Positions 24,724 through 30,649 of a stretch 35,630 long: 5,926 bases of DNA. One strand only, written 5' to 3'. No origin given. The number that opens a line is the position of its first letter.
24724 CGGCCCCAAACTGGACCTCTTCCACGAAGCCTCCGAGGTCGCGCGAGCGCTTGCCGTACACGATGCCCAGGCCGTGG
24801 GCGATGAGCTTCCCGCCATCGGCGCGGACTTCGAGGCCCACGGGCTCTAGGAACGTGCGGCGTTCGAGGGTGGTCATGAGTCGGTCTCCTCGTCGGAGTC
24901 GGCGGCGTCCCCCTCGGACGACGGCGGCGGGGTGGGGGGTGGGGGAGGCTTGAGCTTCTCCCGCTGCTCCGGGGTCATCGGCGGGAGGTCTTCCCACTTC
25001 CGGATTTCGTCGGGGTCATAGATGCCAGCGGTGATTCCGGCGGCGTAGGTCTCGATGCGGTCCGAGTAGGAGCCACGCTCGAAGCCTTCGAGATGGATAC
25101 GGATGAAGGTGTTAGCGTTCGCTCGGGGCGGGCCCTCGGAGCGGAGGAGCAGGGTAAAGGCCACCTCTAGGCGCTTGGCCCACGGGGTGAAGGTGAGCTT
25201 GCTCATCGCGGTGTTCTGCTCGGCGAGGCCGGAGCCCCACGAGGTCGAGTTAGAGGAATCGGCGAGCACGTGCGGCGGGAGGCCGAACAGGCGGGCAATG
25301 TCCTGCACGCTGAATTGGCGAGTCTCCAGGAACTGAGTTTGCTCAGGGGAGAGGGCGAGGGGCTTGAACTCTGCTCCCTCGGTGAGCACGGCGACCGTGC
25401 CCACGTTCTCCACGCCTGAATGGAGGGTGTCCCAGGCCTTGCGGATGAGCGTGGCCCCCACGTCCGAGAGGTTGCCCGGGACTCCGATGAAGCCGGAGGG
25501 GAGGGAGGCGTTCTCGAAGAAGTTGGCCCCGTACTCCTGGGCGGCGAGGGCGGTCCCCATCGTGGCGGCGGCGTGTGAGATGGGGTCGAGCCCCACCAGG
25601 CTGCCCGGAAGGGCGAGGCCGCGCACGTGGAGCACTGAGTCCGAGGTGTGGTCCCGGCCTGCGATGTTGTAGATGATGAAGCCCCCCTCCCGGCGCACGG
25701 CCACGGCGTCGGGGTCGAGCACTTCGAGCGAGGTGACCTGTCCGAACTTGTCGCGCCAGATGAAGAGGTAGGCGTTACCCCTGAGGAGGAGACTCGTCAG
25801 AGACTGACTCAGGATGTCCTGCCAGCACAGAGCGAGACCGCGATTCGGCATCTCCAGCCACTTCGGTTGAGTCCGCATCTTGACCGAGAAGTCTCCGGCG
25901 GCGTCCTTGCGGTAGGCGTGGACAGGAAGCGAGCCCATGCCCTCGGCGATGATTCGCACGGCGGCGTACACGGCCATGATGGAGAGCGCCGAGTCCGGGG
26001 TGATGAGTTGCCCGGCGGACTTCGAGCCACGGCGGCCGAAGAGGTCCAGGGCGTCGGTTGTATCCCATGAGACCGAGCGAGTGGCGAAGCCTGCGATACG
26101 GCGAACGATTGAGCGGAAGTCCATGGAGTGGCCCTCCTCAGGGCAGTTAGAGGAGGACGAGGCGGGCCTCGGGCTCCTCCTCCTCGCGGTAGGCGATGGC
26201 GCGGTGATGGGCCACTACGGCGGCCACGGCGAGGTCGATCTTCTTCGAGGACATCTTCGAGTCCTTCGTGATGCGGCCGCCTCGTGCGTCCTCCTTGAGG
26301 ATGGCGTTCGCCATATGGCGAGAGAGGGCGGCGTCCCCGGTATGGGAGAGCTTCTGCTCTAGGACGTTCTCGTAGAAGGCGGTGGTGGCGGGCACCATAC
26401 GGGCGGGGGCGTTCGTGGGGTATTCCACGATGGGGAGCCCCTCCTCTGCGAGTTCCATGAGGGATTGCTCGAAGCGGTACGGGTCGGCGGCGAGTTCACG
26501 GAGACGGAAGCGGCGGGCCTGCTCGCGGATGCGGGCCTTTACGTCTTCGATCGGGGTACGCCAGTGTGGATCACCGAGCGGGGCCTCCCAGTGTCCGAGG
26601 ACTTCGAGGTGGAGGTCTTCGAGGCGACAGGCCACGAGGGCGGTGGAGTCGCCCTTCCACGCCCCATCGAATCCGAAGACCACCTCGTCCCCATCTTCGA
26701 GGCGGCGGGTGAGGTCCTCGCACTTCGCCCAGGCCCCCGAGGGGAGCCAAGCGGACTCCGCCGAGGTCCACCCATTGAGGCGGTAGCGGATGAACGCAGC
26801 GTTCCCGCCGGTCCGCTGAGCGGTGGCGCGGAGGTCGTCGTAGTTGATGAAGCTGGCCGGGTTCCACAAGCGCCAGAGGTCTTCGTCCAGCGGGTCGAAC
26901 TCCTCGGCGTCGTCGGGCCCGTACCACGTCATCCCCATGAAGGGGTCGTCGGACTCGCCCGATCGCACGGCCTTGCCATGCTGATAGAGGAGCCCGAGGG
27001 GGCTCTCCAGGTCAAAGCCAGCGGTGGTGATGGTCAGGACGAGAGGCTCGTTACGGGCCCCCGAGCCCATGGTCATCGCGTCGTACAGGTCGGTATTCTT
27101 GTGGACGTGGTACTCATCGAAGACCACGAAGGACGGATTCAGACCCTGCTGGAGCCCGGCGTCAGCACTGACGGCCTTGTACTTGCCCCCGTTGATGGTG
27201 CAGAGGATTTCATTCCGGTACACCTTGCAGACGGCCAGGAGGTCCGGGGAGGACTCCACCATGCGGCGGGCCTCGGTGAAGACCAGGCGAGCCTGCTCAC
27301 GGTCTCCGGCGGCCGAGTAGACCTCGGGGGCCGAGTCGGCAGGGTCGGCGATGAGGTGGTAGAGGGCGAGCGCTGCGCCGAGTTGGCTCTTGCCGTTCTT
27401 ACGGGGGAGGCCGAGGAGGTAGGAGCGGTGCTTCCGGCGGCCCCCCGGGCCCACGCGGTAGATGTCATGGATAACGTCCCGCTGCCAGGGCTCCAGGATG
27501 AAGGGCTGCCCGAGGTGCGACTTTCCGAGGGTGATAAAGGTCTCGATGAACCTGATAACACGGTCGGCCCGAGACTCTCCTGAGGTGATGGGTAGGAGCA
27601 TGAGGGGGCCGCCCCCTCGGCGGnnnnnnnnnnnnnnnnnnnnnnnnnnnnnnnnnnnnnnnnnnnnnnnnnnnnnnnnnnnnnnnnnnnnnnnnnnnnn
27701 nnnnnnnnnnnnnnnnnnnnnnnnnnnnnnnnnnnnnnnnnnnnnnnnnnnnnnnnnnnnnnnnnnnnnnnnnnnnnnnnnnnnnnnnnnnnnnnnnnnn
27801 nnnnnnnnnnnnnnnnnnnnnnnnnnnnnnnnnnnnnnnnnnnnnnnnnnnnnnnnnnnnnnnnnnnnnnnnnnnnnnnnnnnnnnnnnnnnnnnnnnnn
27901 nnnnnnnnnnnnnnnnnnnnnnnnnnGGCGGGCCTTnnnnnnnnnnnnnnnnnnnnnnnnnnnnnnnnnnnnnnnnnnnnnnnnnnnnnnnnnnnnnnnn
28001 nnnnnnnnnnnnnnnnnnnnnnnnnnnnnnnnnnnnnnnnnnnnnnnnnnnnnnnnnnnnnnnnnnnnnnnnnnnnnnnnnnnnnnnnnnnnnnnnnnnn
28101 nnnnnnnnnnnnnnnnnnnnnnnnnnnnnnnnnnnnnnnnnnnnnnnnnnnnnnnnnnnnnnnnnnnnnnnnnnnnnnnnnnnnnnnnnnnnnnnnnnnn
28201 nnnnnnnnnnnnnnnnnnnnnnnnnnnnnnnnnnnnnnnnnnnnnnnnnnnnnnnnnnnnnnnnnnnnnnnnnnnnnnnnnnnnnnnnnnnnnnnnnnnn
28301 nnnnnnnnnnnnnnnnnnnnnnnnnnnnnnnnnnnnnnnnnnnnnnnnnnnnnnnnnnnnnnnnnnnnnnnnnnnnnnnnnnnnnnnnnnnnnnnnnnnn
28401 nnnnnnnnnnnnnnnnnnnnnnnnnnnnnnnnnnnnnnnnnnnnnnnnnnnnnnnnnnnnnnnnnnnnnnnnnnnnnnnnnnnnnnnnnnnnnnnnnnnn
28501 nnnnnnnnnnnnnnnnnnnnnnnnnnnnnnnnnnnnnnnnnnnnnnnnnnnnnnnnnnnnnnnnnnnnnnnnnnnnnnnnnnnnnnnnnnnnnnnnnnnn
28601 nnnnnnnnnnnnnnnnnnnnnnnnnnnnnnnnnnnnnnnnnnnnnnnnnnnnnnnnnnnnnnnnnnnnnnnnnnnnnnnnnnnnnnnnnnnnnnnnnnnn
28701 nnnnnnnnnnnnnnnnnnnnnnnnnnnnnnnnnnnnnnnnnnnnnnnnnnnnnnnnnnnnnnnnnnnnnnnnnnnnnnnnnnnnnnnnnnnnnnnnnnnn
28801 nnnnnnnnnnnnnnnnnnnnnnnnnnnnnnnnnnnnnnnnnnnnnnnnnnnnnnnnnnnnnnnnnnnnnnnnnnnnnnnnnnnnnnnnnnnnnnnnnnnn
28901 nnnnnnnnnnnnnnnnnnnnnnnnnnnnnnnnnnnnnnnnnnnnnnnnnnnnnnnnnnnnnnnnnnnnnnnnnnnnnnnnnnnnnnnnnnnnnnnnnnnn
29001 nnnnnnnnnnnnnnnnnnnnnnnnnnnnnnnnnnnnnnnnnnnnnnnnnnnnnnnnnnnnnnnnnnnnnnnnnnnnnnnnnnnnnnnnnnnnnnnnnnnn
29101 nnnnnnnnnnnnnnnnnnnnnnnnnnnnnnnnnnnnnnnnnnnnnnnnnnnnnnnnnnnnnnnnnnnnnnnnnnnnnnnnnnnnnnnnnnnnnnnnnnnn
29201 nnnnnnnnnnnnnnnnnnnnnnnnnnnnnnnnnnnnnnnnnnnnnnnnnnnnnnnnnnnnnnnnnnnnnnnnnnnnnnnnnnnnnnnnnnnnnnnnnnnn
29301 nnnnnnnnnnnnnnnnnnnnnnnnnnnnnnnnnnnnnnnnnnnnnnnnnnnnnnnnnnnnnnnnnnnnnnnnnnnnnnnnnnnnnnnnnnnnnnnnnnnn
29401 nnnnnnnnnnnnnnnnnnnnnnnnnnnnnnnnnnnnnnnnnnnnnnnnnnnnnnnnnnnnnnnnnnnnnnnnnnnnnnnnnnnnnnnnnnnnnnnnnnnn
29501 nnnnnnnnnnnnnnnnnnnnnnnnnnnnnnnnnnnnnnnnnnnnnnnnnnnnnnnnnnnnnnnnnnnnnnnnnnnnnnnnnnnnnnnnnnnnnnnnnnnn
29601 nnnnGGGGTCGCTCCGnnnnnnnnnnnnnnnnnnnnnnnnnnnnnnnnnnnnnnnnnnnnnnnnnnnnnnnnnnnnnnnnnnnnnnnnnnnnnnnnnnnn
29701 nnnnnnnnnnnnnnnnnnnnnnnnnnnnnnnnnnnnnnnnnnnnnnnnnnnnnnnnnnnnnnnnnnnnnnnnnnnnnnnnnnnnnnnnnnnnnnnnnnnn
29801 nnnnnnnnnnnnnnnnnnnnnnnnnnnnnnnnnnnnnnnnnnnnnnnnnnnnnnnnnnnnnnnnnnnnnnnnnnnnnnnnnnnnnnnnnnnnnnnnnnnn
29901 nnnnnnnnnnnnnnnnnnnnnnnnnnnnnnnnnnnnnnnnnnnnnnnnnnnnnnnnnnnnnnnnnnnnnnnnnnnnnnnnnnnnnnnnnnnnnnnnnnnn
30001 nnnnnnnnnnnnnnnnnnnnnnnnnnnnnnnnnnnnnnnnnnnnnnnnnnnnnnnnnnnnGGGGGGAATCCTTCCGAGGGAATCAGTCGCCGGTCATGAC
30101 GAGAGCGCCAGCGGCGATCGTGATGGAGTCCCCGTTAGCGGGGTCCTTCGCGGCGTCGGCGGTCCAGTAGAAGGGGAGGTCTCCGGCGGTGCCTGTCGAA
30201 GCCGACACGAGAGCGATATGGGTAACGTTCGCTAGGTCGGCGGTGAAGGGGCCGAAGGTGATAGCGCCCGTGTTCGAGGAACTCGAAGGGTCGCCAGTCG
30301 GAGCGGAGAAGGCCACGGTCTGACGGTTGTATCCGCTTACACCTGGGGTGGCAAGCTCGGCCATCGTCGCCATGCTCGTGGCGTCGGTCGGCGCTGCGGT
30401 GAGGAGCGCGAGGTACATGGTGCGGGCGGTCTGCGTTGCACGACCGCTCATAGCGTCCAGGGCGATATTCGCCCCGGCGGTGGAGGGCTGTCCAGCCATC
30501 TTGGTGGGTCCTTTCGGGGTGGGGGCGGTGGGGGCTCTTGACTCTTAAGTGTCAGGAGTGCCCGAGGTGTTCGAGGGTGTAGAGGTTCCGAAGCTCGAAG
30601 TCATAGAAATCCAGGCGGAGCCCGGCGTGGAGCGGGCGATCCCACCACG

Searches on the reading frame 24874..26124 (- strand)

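Call 12: search_protein_families(library=pfam, proteins=[window:24874-26124:-], max_evalue=0.01)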
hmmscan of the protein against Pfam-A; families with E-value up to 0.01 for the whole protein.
window:24874-26124:- (416 aa): 1 family
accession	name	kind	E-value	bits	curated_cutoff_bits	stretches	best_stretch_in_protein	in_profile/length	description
PF04860.17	Phage_portal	-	5.8e-75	252.9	39.1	1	51-379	2-321/321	Phage portal protein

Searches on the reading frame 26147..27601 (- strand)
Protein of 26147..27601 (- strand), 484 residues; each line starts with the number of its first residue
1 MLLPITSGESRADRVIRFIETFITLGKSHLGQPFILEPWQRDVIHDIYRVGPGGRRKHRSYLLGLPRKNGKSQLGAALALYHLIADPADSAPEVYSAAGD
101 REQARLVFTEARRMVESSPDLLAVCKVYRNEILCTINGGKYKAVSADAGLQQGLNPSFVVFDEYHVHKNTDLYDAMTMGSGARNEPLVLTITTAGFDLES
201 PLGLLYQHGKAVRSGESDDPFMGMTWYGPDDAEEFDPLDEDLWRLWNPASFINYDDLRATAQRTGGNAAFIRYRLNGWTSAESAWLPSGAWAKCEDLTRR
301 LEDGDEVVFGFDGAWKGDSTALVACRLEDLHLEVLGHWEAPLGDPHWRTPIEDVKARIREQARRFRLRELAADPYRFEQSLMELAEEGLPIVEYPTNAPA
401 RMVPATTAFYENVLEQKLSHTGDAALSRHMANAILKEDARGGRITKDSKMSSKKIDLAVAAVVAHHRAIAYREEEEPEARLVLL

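Call 12: search_protein_families(library=pfam, proteins=[window:26147-27601:-], max_evalue=0.01)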
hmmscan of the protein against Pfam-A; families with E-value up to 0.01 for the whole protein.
window:26147-27601:- (484 aa): 3 families
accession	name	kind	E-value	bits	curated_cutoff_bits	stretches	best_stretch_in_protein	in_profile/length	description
PF03354.21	TerL_ATPase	-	8.3e-21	74.9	23.7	1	38-207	1-174/178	Terminase large subunit, ATPase domain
PF20441.4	TerL_nuclease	-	3.4e-12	46.6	24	1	354-469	168-283/286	Terminase large subunit, endonuclease domain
PF03237.21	Terminase_6N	-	0.0011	19.1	22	1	63-188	2-130/215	Terminase large subunit, T4likevirus-type, N-terminal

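Call 71: find_homologous_proteins(query=window:26147-27601:-, max_evalue=1e-60)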
Query window:26147-27601:- (484 aa): 1747 proteins with E <= 1e-60 among 8000 candidates; the best 120 are listed.
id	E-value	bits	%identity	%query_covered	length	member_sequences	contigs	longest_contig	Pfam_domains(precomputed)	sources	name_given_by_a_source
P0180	0.0e+0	1115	100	100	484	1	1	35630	PF20441.4,PF03354.22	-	-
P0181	1.9e-291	985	88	100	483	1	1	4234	PF20441.4,PF03354.22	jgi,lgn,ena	-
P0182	2.0e-277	939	84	100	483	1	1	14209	PF20441.4,PF03354.22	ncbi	-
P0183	2.1e-273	925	82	100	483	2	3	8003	PF20441.4,PF03354.22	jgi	-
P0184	2.0e-254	863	78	97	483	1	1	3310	PF20441.4,PF03354.22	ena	-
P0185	4.6e-251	852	77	100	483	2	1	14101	PF20441.4,PF03354.22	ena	-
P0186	9.2e-234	795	71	100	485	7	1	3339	PF20441.4,PF03354.22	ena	-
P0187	5.6e-232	789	69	100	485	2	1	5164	PF20441.4,PF03354.22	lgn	-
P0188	3.0e-230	783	70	100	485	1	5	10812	PF20441.4,PF03354.22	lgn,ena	-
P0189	6.6e-228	775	69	100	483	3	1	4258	PF20441.4,PF03354.22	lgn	-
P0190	4.2e-224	763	69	100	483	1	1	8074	PF20441.4,PF03354.22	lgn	-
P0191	2.5e-223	760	69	100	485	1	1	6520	PF20441.4,PF03354.22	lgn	-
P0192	9.7e-210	715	67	99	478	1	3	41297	PF20441.4,PF03354.22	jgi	jgi:phage terminase large subunit-like protein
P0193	3.5e-204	697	63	98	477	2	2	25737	PF20441.4,PF03354.22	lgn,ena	-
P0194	8.8e-203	692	63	98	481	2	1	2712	PF20441.4,PF03354.22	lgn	-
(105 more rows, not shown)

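Call 72: find_encoding_contigs(protein=P0185, flank=10000, max_places=1)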
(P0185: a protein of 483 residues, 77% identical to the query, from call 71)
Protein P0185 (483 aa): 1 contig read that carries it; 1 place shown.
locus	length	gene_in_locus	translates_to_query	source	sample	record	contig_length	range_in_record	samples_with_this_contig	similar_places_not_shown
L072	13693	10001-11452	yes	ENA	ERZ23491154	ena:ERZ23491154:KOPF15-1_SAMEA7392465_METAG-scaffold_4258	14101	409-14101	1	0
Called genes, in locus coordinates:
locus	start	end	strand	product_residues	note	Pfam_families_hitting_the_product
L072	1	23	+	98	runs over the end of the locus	PF23773:DUF7169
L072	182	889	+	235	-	PF12645:HTH_16 (weak), PF04542:Sigma70_r2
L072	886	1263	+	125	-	-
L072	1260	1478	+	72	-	-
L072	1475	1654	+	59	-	-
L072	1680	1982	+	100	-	-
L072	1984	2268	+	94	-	-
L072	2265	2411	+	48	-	-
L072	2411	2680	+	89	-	-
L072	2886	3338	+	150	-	-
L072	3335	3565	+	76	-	-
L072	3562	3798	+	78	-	-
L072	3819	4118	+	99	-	-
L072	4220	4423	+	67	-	-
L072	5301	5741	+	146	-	PF05119:Terminase_4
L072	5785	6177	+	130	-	-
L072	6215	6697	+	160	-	-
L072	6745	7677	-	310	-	-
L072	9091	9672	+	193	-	-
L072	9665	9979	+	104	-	-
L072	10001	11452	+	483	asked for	PF03354:TerL_ATPase, PF20441:TerL_nuclease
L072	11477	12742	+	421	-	PF04860:Phage_portal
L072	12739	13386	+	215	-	PF04586:Peptidase_S78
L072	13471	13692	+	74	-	?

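Call 73: find_encoding_contigs(protein=P0183, flank=10000, max_places=3)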
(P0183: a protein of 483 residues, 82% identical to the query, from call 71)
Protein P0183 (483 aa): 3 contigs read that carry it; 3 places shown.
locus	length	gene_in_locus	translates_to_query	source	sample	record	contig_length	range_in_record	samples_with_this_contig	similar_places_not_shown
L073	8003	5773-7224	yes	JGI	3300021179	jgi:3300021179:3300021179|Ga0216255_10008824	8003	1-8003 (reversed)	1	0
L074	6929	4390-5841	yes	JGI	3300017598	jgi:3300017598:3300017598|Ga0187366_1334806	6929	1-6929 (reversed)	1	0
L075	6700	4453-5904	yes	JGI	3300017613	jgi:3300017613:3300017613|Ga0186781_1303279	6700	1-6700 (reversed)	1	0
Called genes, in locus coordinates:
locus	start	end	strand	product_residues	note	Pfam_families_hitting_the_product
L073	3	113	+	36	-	?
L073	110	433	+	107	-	-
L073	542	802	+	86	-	-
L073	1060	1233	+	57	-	-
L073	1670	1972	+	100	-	PF01844:HNH, PF14279:HNH_5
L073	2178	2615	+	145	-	PF05119:Terminase_4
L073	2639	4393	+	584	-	-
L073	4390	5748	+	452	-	-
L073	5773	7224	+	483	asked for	PF03354:TerL_ATPase, PF20441:TerL_nuclease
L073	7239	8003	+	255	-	?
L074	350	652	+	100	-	PF01844:HNH, PF14279:HNH_5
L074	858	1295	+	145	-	PF05119:Terminase_4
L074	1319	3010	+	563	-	-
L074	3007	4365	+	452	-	-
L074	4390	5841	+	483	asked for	PF03354:TerL_ATPase, PF20441:TerL_nuclease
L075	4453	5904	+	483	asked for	PF03354:TerL_ATPase, PF20441:TerL_nuclease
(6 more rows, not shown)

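Call 91: search_protein_families(library=pfam, proteins=[L073:542-802:+, L073:1060-1233:+, L072:1680-1982:+, L072:3819-4118:+, L072:4220-4423:+], max_evalue=1)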
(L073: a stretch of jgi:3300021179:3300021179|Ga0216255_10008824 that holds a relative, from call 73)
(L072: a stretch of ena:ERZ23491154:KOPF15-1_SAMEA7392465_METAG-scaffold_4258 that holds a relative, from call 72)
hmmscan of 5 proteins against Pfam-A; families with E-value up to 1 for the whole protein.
L073:542-802:+ (86 aa): 0 families

L073:1060-1233:+ (57 aa): 2 families
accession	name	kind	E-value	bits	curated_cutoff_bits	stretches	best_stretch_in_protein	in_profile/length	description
PF18551.6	TackOD1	-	0.036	14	32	1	23-52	104-133/188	Thaumarchaeal output domain 1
PF14803.11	Zn_ribbon_Nudix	-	0.07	13.5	25.6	1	25-50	2-29/34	Nudix N-terminal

L072:1680-1982:+ (100 aa): 0 families

L072:3819-4118:+ (99 aa): 0 families

L072:4220-4423:+ (67 aa): 4 families
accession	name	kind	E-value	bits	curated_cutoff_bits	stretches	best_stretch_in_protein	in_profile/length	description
PF07927.17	HicA_toxin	-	0.0016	19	27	1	9-44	2-37/58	HicA toxin of bacterial toxin-antitoxin,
PF20395.3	CTD3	-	0.0063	17.1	28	1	4-62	67-124/162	C-terminal domain 3 of the ABC-three component (ABC-3C) systems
PF18963.5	DUF5703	-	0.029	14.4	33.2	1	2-26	13-37/51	Family of unknown function (DUF5703)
PF22970.2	DUF7028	-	0.12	12.8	27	1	4-40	30-69/83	Domain of unknown function (DUF7028)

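Call 95: search_protein_families(library=ncbifam, proteins=[L072:3819-4118:+], max_evalue=0.1)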
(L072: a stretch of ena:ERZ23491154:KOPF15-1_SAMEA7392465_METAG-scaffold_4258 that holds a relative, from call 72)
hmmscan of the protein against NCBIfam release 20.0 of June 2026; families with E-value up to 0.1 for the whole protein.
L072:3819-4118:+ (99 aa): 0 families

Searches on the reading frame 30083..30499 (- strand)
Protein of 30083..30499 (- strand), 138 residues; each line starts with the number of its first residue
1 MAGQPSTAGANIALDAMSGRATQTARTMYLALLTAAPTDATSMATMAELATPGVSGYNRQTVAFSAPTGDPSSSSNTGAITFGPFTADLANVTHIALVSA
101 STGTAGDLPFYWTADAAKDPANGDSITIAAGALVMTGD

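Call 11: search_protein_families(library=pfam, proteins=[window:30083-30499:-], max_evalue=0.01)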
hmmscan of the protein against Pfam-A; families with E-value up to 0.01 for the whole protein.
window:30083-30499:- (138 aa): 1 family
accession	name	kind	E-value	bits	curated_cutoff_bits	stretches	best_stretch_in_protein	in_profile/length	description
PF23140.1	Gp80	-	2.8e-19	70.1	27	1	6-136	3-128/128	Podophage GP4 fiber I protein gp80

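Call 14: search_protein_families(library=phrogs, proteins=[window:30083-30499:-], max_evalue=0.01)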
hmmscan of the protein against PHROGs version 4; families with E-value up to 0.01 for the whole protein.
window:30083-30499:- (138 aa): 1 family
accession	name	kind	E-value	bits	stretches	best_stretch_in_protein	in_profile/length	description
phrog_240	-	head and packaging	1.4e-12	48.9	1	1-136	59-187/200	head protein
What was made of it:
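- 30083..30499 (-): Gp80-like / head protein gene, the first gene downstream of S6. Calls 11 and 14.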
